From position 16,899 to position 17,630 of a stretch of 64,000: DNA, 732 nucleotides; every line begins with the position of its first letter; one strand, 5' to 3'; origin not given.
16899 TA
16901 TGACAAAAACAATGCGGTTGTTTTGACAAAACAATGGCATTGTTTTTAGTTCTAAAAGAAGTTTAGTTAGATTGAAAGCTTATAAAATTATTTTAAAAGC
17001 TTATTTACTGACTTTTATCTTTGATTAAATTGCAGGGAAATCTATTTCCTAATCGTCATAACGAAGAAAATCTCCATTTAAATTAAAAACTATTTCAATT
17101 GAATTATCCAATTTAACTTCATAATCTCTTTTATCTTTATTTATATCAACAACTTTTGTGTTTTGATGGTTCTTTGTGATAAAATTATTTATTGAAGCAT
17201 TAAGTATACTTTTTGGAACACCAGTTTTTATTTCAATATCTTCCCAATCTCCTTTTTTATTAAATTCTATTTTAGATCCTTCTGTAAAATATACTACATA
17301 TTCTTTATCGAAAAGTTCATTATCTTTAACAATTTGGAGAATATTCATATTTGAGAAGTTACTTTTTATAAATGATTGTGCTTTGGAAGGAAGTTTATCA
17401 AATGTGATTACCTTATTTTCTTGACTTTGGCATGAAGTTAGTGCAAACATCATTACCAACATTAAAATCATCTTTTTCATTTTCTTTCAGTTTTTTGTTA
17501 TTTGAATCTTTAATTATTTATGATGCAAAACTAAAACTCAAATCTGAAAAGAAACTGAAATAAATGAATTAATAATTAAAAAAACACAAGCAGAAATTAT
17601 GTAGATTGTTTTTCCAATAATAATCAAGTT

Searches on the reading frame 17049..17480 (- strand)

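Call 14: search_protein_families(library=pfam, proteins=[window:17049-17480:-])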
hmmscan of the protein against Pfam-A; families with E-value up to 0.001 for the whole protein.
window:17049-17480:- (143 aa): 1 family
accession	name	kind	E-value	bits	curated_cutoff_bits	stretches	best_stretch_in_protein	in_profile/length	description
PF11396.14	PepSY_like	-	3.9e-23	82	28.3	1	59-139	1-82/83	Putative beta-lactamase-inhibitor-like, PepSY-like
